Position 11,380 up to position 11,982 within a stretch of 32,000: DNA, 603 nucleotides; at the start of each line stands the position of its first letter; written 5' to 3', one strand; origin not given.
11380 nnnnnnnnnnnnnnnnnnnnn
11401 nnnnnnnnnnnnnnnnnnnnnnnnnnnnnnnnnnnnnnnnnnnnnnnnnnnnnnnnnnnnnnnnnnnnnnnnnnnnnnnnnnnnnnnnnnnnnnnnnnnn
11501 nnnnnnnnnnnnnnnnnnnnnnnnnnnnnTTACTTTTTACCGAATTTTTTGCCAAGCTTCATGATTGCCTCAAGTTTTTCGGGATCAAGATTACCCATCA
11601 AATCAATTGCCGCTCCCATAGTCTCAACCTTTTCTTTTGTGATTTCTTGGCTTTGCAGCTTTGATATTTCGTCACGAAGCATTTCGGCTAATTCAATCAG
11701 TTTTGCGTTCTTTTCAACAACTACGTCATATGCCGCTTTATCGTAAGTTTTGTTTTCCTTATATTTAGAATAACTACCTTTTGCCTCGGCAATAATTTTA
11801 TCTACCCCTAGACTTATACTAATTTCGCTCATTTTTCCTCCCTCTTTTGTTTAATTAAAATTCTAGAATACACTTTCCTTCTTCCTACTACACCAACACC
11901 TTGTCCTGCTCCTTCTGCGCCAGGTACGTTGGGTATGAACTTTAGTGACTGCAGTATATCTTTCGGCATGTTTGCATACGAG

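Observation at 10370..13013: Translationally coupled methyltransferase, unknown small protein and DUF262-HNH nuclease cassette inserted between rpsB and rpmE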

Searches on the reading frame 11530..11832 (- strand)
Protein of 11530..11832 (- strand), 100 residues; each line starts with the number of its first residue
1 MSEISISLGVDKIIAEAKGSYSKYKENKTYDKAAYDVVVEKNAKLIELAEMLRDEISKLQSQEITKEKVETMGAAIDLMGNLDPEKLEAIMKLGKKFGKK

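Call 3: search_protein_families(library=pfam, proteins=[window:11530-11832:-], max_evalue=0.1)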
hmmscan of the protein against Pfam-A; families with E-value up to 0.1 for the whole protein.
window:11530-11832:- (100 aa): 1 family
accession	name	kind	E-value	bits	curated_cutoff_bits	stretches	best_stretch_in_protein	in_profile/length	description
PF13274.11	SocA_Panacea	-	0.056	14.8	25.7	1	36-91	51-106/113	Antitoxin SocA-like, Panacea domain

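Call 4: search_protein_families(library=padloc, proteins=[window:11530-11832:-], max_evalue=0.1)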
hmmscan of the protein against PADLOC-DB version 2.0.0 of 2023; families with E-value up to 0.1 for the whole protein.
window:11530-11832:- (100 aa): 0 families

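Call 5: search_protein_families(library=ncbifam, proteins=[window:11530-11832:-], max_evalue=0.1)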
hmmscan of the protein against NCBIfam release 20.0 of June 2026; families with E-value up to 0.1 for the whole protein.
window:11530-11832:- (100 aa): 0 families

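Call 17: find_homologous_proteins(query=window:11530-11832:-, max_evalue=0.001)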
Query window:11530-11832:- (100 aa): 6 proteins with E <= 0.001 among 11 candidates.
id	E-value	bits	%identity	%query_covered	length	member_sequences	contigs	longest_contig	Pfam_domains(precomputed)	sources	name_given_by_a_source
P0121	1.5e-52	193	99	100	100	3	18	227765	-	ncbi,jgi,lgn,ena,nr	ncbi:MAG TPA: hypothetical protein PL191_02080 [Candidatus Saccharimonas sp.]|jgi:hypothetical prote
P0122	2.1e-33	132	64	97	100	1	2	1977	-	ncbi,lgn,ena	-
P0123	8.3e-25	105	53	97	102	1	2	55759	-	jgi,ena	-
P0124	8.6e-17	79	44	99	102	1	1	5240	-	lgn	-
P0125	3.5e-14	71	49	92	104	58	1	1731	-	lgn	-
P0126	5.1e-12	64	47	94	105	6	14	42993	-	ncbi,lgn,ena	-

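Call 18: find_encoding_contigs(protein=P0123, flank=5000, max_places=3)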
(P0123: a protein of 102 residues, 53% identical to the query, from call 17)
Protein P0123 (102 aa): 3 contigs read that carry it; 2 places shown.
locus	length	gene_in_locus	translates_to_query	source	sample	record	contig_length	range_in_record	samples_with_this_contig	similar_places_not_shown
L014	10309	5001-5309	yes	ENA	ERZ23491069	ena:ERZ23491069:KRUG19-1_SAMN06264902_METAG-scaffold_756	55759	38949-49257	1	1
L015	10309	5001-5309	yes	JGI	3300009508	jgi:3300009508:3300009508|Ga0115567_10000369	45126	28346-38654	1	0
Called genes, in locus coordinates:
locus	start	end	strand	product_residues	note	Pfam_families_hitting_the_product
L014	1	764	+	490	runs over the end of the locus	PF13231:PMT_2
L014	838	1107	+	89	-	PF02575:YbaB_DNA_bd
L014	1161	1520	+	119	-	PF05635:23S_rRNA_IVP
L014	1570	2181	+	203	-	PF21176:RecR_HhH, PF13662:Toprim_4, PF01751:Toprim, PF21175:RecR_C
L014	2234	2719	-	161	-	-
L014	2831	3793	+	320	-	PF01368:DHH, PF02272:DHHA1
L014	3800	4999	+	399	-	PF13651:EcoRI_methylase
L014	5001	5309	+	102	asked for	-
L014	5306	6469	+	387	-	PF03235:GmrSD_N, PF01844:HNH (weak)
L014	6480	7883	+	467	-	PF01406:tRNA-synt_1e, PF09334:tRNA-synt_1g (faint), PF23493:CysS_C (weak)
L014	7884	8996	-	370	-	PF01594:AI-2E_transport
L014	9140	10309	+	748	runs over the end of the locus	PF00912:Transgly, PF00905:Transpeptidase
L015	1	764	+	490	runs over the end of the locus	PF13231:PMT_2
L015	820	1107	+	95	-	PF02575:YbaB_DNA_bd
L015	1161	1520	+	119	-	PF05635:23S_rRNA_IVP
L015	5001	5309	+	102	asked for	-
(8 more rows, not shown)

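Call 19: find_encoding_contigs(protein=P0126, flank=5000, max_places=4)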
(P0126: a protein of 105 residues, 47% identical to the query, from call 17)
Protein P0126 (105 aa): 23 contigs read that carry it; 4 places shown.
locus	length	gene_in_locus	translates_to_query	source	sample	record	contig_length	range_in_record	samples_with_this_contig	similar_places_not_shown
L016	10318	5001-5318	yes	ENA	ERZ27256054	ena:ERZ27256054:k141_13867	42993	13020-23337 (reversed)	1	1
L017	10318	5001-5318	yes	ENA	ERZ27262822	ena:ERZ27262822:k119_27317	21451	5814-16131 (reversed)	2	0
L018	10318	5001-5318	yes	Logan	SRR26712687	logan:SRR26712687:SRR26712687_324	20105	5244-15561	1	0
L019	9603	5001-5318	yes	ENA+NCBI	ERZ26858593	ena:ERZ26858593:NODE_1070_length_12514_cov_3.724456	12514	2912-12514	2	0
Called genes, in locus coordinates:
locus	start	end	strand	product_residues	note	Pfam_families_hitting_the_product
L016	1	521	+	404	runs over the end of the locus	PF02491:SHS2_FTSA, PF11104:PilM_2 (weak), PF06723:MreB_Mbl, PF14450:FtsA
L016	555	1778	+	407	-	PF00091:Tubulin, PF12327:FtsZ_C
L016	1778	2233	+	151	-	PF22811:Zn_ribbon_NrdR, PF03477:ATP-cone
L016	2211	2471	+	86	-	-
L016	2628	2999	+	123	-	-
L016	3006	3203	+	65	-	-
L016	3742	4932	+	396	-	PF13651:EcoRI_methylase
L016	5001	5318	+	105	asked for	-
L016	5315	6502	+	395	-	PF03235:GmrSD_N, PF01844:HNH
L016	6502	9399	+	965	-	PF00133:tRNA-synt_1, PF09334:tRNA-synt_1g (faint), PF13603:tRNA-synt_1_2 (weak), PF08264:Anticodon_1, PF19302:DUF5915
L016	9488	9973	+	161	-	-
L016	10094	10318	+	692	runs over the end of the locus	-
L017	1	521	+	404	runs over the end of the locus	PF02491:SHS2_FTSA, PF11104:PilM_2 (weak), PF06723:MreB_Mbl, PF14450:FtsA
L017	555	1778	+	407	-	PF00091:Tubulin, PF12327:FtsZ_C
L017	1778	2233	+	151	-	PF22811:Zn_ribbon_NrdR, PF03477:ATP-cone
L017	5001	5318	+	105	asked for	-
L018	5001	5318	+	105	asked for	-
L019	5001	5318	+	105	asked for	-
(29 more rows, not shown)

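Call 20: find_encoding_contigs(protein=P0124, flank=5000, max_places=3)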
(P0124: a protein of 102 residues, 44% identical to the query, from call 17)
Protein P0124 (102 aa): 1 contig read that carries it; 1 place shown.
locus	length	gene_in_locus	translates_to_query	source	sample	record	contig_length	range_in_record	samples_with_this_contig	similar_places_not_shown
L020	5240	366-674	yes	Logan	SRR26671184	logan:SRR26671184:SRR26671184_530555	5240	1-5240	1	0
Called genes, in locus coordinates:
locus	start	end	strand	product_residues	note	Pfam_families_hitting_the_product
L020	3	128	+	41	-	?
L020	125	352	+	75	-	-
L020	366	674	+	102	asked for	-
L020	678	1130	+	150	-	-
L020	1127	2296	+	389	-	PF03235:GmrSD_N, PF01844:HNH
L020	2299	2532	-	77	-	PF09954:DUF2188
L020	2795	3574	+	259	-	PF01381:HTH_3, PF12844:HTH_19, PF13443:HTH_26 (weak), PF13560:HTH_31, PF13274:SocA_Panacea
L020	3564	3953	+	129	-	-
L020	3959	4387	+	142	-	PF06044:DpnI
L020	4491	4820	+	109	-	-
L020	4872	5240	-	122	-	?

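Call 32: search_protein_families(library=pfam, proteins=[L020:678-1130:+], max_evalue=0.001)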
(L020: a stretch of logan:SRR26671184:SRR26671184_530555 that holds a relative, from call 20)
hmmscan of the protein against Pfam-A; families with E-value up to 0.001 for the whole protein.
L020:678-1130:+ (150 aa): 0 families

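Call 35: search_protein_families(library=phrogs, proteins=[window:11530-11832:-, L020:678-1130:+], max_evalue=0.01)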
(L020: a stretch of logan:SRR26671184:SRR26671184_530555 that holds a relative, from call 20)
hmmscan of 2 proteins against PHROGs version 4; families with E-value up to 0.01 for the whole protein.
window:11530-11832:- (100 aa): 0 families

L020:678-1130:+ (150 aa): 0 families

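Call 44: predict_structure(alignment_id=A1)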
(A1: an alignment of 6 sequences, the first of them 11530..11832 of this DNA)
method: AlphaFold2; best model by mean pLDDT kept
length: 100 residues; sequences in the alignment: 6
mean_pLDDT: 56.2   pTM: 0.30
mean pLDDT of the five models: 56.2, 54.6, 50.6, 50.1, 50.0
residues with pLDDT >= 90: 0; 70-90: 2; 50-70: 81; < 50: 17
segments of 3 or more residues with pLDDT < 50: 1-8, 62-64, 98-100
pLDDT, mean of each block of 10 residues (from residue 1): 42 64 55 59 66 62 53 55 55 50
secondary structure, 60 per line:
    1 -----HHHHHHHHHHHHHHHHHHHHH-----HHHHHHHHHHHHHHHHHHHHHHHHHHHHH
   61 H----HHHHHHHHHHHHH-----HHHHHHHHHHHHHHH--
elements in order: H6-26 H32-61 H66-78 H84-98

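Call 45: search_protein_representatives(alignment_id=A1)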
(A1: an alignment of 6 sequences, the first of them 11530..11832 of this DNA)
Query: 6 sequences, 101 profile positions. Proteins with E-value up to 0.001 (for the whole library): 40; up to 1e-10: 19; up to 1e-30: 2. The best 40 are listed.
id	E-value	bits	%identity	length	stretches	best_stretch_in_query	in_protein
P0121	2.7e-41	156.1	-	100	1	1-100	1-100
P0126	3.0e-36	139.9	-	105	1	2-100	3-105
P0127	2.5e-29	117.7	-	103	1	2-101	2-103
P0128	3.9e-26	107.5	-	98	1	4-100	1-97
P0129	9.5e-22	93.4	-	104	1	5-100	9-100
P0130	6.3e-18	81.1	-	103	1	5-100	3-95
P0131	1.9e-17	79.6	-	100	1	4-91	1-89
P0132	2.5e-17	79.2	-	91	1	4-98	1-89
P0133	8.4e-16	74.3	-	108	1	3-96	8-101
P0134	2.1e-15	73.0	-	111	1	3-97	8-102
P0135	3.1e-15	72.5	-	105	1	3-95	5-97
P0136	5.0e-15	71.8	-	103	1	11-94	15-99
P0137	3.3e-12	62.8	-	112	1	4-94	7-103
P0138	5.9e-12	62.0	-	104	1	7-98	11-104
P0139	7.8e-12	61.6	-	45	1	3-46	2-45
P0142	2.5e-11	60.0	-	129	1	26-96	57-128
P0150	1.9e-07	47.5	-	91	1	28-94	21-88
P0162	1.2e-04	38.5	-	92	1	23-96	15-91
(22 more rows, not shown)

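Call 47: find_homologous_proteins(query=A2, max_evalue=0.001)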
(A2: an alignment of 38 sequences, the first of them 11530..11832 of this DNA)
Query A2 (38 sequences) (100 aa, profile of the alignment): 38 proteins with E <= 0.001 among 8000 candidates.
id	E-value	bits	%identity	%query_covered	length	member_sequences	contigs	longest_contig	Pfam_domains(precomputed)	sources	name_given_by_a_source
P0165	2.3e-28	116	37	91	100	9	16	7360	-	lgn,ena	-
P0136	8.6e-26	108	33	85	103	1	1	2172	-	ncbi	-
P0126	9.8e-26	108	47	94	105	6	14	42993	-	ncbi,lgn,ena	-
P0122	2.6e-25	106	64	97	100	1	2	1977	-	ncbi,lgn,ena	-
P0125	5.9e-25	105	49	92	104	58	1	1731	-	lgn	-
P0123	2.0e-24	103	53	97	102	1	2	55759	-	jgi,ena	-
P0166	2.0e-24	103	30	87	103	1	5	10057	-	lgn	-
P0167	3.0e-24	103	32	95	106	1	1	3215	-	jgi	jgi:hypothetical protein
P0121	9.0e-24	101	99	100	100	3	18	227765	-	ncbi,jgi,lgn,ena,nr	ncbi:MAG TPA: hypothetical protein PL191_02080 [Candidatus Saccharimonas sp.]|jgi:hypothetical prote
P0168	1.0e-23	101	28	83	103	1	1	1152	-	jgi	-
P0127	5.7e-23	99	49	97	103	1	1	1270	-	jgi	jgi:hypothetical protein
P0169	6.3e-23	99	29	90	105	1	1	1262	-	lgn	-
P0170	8.3e-23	98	34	60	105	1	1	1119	-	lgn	-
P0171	8.8e-23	98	27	89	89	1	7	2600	-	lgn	-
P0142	1.5e-22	97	31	70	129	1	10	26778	-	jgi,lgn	jgi:hypothetical protein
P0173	1.7e-20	91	26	90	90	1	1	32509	-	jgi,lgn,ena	-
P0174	3.6e-20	90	41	32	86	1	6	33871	-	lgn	-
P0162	1.6e-19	88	30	62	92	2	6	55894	-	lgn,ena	-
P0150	2.5e-19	87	-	-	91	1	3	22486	-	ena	-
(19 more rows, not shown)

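Call 48: find_encoding_contigs(protein=P0162, flank=5000, max_places=2)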
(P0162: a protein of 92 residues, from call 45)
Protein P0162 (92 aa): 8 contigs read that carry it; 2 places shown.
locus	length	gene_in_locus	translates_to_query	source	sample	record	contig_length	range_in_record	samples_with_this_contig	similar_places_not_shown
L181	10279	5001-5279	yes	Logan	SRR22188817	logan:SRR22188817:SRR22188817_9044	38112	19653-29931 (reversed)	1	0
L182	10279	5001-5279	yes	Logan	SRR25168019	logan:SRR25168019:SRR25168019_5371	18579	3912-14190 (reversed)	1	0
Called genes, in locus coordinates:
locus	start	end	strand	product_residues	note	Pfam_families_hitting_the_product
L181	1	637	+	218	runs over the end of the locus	-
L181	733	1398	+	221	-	PF02518:HATPase_c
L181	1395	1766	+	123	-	PF00072:Response_reg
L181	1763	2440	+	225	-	PF11967:RecO_N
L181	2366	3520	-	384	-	-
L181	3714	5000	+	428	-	PF00587:tRNA-synt_2b, PF03129:HGTP_anticodon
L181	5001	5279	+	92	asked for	-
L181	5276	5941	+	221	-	-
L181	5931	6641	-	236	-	PF01471:PG_binding_1, PF03734:YkuD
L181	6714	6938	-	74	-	-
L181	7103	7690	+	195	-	PF05901:Excalibur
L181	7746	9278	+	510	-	PF05970:PIF1, PF13245:AAA_19, PF13401:AAA_22 (weak), PF13604:AAA_30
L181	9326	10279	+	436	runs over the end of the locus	PF00232:Glyco_hydro_1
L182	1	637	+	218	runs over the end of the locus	-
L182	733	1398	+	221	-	PF02518:HATPase_c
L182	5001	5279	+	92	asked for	-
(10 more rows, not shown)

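Call 49: find_encoding_contigs(protein=P0173, flank=5000, max_places=2)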
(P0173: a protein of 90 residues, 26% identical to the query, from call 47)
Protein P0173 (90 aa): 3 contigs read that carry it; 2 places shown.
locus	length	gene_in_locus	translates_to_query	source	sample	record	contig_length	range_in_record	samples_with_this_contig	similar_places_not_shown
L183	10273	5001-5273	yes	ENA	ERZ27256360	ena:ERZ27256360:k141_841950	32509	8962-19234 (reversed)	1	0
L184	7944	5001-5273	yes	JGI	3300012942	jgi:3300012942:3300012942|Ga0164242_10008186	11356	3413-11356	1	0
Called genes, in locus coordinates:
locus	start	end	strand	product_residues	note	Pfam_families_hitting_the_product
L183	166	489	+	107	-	PF01022:HTH_5, PF12840:HTH_20, PF14947:HTH_45 (weak)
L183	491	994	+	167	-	PF08327:AHSA1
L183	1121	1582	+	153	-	PF00011:HSP20, PF17886:ArsA_HSP20 (faint)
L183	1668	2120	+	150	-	-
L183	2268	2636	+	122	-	-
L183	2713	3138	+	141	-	-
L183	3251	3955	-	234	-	PF14947:HTH_45 (weak), PF00293:NUDIX (weak)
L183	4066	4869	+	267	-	-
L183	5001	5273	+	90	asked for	-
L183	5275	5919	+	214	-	-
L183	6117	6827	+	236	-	PF00005:ABC_tran, PF02463:SMC_N (faint)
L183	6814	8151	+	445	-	PF12704:MacB_PCD, PF02687:FtsX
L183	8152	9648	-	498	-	PF13641:Glyco_tranf_2_3, PF00535:Glycos_transf_2, PF13506:Glyco_transf_21, PF13632:Glyco_trans_2_3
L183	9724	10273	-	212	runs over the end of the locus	PF00027:cNMP_binding, PF13545:HTH_Crp_2, PF00325:Crp (weak)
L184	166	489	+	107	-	PF01022:HTH_5, PF12840:HTH_20, PF14947:HTH_45 (weak)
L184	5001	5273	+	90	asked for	-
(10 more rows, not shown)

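Call 50: find_encoding_contigs(protein=P0142, flank=5000, max_places=2)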
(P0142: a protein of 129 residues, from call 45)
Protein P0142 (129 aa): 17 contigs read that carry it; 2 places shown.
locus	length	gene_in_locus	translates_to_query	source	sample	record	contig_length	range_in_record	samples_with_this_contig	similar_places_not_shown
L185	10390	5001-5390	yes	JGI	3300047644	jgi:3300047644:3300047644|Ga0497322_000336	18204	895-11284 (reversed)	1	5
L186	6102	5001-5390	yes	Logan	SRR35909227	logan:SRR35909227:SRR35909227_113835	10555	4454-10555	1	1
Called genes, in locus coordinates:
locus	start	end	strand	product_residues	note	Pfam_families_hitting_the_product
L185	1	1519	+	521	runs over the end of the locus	PF12161:HsdM_N, PF02384:N6_Mtase, PF05175:MTS (weak), PF07669:Eco57I (weak)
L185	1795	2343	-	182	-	PF01936:NYN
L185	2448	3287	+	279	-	PF14267:DUF4357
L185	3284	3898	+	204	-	-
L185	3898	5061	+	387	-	PF01420:Methylase_S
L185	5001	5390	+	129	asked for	-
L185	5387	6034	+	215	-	-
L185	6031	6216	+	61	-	-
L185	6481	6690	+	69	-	-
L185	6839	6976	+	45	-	-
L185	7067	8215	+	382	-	PF13784:Fic_N (weak), PF02661:Fic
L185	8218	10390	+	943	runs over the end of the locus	PF04313:HSDR_N, PF04851:ResIII, PF00270:DEAD, PF18766:SWI2_SNF2, PF22679:T1R_D3-like, PF12008:EcoR124_C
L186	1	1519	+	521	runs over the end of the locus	PF12161:HsdM_N, PF02384:N6_Mtase, PF05175:MTS (weak), PF07669:Eco57I (weak)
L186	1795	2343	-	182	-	PF01936:NYN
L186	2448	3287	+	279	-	PF14267:DUF4357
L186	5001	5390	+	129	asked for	-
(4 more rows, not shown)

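Call 51: find_encoding_contigs(protein=P0174, flank=5000, max_places=2)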
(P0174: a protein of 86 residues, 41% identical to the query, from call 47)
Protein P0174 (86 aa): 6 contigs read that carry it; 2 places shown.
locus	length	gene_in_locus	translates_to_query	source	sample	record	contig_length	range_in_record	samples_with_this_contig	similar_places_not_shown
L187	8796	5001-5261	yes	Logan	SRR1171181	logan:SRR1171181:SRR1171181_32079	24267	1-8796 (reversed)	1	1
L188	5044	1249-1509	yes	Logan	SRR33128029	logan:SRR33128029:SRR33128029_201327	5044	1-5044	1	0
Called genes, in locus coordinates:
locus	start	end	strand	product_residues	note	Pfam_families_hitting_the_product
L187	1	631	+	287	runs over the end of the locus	-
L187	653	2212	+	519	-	PF19614:DUF6119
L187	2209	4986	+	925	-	PF00270:DEAD, PF04851:ResIII, PF19778:RE_endonuc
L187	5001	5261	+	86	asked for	-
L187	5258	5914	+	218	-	-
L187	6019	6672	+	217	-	PF08378:NERD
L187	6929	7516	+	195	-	PF10881:DUF2726, PF18741:MTES_1575 (faint)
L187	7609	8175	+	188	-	PF01966:HD (faint)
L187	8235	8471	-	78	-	-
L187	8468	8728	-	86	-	-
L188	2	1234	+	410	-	?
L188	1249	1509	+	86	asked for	-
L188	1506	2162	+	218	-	-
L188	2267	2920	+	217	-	PF08378:NERD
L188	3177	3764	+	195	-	PF10881:DUF2726, PF18741:MTES_1575 (faint)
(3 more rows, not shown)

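Call 53: search_protein_families(library=pfam, proteins=[L181:5276-5941:+, L183:5275-5919:+, L185:5387-6034:+, L187:5258-5914:+], max_evalue=1)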
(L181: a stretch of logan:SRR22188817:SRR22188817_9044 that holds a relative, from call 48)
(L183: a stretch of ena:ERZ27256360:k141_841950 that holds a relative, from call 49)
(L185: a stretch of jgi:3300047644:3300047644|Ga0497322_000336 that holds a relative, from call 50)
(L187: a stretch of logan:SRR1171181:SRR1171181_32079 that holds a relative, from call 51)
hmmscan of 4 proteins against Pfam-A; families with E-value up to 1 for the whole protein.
L181:5276-5941:+ (221 aa): 1 family
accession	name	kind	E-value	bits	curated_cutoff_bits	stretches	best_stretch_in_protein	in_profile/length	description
PF18544.7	Polo_box_3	-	0.081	14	34.2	0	116-169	17-71/97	Polo box domain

L183:5275-5919:+ (214 aa): 0 families

L185:5387-6034:+ (215 aa): 0 families

L187:5258-5914:+ (218 aa): 0 families

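Call 54: search_protein_families(library=padloc, proteins=[L181:5276-5941:+, L183:5275-5919:+, L185:5387-6034:+, L187:5258-5914:+, L181:5001-5279:+, L185:5001-5390:+], max_evalue=1)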
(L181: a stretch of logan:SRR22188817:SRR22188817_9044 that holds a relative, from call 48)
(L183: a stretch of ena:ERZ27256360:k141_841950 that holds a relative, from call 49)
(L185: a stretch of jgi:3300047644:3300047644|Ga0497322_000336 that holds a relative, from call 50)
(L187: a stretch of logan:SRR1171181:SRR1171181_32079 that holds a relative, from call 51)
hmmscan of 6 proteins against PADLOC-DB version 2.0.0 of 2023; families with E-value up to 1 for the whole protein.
L181:5276-5941:+ (221 aa): 0 families

L183:5275-5919:+ (214 aa): 0 families

L185:5387-6034:+ (215 aa): 0 families

L187:5258-5914:+ (218 aa): 1 family
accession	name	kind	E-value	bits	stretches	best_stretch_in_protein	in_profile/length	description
PDLC01299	Csx1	-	0.024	12.8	1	84-163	38-117/193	CAS-III; associated_signaling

L181:5001-5279:+ (92 aa): 3 families
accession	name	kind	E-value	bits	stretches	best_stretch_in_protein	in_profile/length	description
PDLC03863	LmuB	-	0.0079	12.9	1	13-91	234-308/610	-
PDLC04048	PD-T4-6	-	0.013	12.9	1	23-84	260-320/354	-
PDLC02714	PbeC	-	0.018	11.9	1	14-90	355-432/651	PbeC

L185:5001-5390:+ (129 aa): 0 families

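Call 73: find_encoding_contigs(protein=P0165, flank=4000, max_places=3)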
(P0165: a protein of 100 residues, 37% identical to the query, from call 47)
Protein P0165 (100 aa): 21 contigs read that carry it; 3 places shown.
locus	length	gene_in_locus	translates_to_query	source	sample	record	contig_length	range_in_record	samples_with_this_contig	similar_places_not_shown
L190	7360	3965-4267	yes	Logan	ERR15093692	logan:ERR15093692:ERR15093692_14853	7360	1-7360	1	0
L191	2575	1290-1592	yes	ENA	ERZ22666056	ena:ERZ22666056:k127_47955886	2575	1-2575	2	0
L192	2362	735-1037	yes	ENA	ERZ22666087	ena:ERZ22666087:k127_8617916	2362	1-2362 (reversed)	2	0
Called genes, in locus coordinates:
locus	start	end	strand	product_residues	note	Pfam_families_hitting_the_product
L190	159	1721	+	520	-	PF12161:HsdM_N, PF02384:N6_Mtase, PF07669:Eco57I (weak)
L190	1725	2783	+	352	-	-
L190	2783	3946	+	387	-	PF01420:Methylase_S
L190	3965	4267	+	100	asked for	-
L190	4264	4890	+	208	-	-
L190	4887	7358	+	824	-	?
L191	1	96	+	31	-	?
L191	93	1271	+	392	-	PF01420:Methylase_S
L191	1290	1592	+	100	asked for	-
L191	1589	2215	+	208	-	-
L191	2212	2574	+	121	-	?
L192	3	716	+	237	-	?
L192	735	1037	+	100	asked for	-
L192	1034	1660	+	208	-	-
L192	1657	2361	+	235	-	?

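Call 74: find_encoding_contigs(protein=P0150, flank=4000, max_places=2)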
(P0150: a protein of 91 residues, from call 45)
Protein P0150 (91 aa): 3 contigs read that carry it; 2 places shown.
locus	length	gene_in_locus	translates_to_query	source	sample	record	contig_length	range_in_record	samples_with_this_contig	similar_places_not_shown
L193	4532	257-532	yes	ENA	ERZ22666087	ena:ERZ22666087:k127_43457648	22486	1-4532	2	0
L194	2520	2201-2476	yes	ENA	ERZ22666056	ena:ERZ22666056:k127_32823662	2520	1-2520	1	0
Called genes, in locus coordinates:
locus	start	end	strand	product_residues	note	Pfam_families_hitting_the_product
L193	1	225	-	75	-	?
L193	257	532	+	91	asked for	-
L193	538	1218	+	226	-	-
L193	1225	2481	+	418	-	-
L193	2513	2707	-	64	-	-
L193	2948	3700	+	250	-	-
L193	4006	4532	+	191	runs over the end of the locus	-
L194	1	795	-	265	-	?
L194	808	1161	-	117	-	PF00239:Resolvase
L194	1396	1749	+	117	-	-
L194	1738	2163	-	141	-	-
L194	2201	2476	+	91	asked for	-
